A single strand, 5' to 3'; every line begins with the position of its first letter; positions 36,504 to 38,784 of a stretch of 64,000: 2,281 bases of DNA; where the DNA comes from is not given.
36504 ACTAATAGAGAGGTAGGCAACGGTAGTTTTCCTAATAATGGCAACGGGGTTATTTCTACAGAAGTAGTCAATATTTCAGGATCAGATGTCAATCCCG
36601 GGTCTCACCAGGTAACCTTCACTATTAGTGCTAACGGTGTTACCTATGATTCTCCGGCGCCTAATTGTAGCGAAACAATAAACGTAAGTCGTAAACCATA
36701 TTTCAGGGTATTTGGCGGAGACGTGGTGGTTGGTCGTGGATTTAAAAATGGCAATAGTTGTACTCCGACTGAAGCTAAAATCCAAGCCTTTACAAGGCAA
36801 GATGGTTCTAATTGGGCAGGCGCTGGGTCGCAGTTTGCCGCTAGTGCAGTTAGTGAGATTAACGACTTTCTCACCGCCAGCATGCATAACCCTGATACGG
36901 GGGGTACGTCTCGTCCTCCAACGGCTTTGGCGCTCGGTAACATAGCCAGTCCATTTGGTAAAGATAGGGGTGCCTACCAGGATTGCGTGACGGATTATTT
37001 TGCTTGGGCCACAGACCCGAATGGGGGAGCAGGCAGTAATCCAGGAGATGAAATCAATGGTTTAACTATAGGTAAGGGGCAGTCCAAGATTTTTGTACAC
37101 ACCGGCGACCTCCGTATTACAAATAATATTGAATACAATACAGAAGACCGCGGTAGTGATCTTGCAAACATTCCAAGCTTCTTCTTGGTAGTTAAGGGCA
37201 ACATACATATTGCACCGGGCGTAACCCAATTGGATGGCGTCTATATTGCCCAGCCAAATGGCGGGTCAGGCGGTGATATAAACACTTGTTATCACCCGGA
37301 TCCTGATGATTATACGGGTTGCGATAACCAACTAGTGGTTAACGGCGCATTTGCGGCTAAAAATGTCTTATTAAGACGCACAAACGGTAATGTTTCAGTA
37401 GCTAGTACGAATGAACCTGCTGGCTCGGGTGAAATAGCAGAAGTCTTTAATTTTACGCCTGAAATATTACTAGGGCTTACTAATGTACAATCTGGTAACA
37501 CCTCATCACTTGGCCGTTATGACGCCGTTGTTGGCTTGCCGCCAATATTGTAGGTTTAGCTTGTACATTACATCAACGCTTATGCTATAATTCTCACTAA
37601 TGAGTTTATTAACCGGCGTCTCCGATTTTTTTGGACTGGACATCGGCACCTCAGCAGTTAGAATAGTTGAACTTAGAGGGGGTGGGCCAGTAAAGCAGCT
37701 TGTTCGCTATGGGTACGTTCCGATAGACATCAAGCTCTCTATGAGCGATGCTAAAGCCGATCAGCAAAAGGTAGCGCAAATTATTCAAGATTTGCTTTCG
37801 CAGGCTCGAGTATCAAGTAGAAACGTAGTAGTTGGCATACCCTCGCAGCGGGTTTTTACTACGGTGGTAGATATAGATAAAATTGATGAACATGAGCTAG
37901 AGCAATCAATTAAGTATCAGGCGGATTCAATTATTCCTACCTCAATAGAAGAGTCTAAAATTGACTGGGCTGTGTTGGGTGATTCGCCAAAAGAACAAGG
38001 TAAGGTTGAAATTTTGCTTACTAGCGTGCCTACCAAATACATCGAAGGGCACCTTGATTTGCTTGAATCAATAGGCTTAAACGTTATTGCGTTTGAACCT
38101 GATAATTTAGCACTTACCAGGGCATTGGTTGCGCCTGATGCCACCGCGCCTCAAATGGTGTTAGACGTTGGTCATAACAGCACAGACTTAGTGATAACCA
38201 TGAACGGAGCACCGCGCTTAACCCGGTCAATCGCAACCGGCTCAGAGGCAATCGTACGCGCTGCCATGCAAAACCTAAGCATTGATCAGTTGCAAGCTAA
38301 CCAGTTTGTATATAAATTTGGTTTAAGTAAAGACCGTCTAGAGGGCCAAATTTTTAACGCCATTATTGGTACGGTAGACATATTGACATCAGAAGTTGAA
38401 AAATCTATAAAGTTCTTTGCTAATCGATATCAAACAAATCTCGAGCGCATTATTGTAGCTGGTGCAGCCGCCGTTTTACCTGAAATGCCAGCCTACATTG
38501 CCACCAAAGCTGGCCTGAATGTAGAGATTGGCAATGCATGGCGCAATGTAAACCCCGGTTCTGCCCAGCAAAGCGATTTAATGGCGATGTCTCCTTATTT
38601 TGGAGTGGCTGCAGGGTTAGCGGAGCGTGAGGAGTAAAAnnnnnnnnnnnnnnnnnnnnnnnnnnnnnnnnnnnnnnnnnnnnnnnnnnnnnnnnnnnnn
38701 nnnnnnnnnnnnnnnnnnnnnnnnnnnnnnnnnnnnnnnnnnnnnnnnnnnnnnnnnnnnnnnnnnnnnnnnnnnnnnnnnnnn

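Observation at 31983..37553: Two paralogous giant exported proteins share an unrecognised ~290-aa C-terminal module directly upstream of pilM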

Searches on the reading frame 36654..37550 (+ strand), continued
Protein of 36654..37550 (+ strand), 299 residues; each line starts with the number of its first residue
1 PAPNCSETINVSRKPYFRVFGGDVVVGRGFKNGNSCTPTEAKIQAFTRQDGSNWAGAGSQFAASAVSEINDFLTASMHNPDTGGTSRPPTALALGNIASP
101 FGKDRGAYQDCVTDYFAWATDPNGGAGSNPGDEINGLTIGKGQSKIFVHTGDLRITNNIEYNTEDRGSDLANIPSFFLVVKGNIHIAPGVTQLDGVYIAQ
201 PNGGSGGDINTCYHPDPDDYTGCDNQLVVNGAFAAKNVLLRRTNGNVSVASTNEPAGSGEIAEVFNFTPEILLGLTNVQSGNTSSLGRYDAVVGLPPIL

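Call 55: search_protein_families(library=pfam, proteins=[P0001, P0002, P0003, P0019, P0033, P0039, P0009, P0015, P0018, P0036], max_evalue=5)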
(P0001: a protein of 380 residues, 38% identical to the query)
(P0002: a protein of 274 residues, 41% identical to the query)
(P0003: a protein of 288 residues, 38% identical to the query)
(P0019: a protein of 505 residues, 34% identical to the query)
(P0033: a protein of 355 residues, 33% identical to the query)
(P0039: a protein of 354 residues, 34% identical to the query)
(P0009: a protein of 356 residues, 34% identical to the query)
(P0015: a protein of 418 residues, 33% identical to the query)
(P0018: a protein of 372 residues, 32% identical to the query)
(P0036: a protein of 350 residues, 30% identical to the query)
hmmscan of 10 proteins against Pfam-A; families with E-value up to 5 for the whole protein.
P0001 (380 aa): 1 family
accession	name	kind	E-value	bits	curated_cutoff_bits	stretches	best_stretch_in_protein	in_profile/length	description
PF23981.1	DUF7305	-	0.023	15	27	1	220-325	88-171/185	Domain of unknown function (DUF7305)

P0002 (274 aa): 0 families

P0003 (288 aa): 0 families

P0019 (505 aa): 0 families

P0033 (355 aa): 1 family
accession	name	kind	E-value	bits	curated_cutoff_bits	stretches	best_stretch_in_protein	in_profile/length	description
PF23981.1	DUF7305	-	0.0022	18.3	27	1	166-307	48-169/185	Domain of unknown function (DUF7305)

P0039 (354 aa): 0 families

P0009 (356 aa): 0 families

P0015 (418 aa): 1 family
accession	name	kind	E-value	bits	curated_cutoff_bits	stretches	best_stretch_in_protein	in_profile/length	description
PF13617.11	Lipoprotein_19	-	0.16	12.2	25.8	1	254-272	5-23/34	YnbE-like lipoprotein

P0018 (372 aa): 0 families

P0036 (350 aa): 1 family
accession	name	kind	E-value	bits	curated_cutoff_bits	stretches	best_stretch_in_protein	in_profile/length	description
PF20622.4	Big_15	-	0.3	11.4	27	0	181-206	21-46/82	Bacterial Ig domain (Big_16)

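Call 86: find_encoding_contigs(protein=P0105, flank=1000, max_places=2)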
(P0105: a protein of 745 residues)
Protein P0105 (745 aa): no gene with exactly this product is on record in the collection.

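Call 94: search_protein_families(library=ncbifam, alignment_id=A1, max_evalue=5)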
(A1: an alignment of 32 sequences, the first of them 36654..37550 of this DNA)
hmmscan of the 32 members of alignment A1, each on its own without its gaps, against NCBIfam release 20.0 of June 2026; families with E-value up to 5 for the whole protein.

A. member 1, window:36654-37550:+ (299 aa): 0 families

B. families by the number of members that match (of 32 scanned): 3 families
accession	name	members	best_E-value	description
NF011562.0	PRK14986.1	1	0.026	glycogen phosphorylase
NF004850.0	PRK06201.1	1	0.13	hypothetical protein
NF045487.1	ASRP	1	0.32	archaea-specific SMC-related protein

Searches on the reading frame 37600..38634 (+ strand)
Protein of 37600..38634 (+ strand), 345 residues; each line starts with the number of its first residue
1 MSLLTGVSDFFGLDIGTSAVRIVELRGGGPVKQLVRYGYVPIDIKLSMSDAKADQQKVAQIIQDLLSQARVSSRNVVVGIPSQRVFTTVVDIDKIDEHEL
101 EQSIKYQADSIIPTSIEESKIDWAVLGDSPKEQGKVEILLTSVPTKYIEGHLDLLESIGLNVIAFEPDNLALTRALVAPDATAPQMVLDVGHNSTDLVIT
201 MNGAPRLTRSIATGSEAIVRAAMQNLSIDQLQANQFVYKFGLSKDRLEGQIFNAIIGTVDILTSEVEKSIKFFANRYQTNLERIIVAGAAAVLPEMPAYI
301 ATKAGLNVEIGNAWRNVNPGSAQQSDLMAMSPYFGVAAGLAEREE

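Call 42: find_related_loci(query=window:37600-38634:+, collection=metagenome_contigs, flank=6000)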
Query window:37600-38634:+ (345 aa) in metagenome_contigs; peptide patterns used: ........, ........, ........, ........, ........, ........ (x = any residue, [..] = any of these).
141 stretches matched a pattern; 43 encode a relative of the query (tblastn E <= 1e-3); 43 distinct loci.
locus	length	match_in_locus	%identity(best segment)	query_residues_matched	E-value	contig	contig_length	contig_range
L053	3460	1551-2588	70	1-345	7e-174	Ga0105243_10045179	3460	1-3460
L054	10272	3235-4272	70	1-345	4e-165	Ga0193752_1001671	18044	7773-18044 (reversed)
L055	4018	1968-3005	68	1-345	9e-169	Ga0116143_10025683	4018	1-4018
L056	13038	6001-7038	68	1-345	5e-163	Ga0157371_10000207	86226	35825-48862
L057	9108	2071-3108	67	1-345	1e-161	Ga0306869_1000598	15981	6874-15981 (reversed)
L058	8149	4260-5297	65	1-345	1e-156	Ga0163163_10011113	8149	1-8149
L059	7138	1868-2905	65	1-345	3e-156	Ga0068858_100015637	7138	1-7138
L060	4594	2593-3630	64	1-345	2e-159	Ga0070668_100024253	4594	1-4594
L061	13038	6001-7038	64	1-345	2e-155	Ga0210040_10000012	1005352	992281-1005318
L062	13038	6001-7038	64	1-345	3e-155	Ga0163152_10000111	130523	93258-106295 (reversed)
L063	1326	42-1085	64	1-345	2e-169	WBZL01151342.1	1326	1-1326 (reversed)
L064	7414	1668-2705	68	1-345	9e-155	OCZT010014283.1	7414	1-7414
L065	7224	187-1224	64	1-345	2e-154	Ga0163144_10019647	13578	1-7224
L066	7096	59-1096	66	1-345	3e-154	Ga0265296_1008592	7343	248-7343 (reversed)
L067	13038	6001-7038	66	1-345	8e-154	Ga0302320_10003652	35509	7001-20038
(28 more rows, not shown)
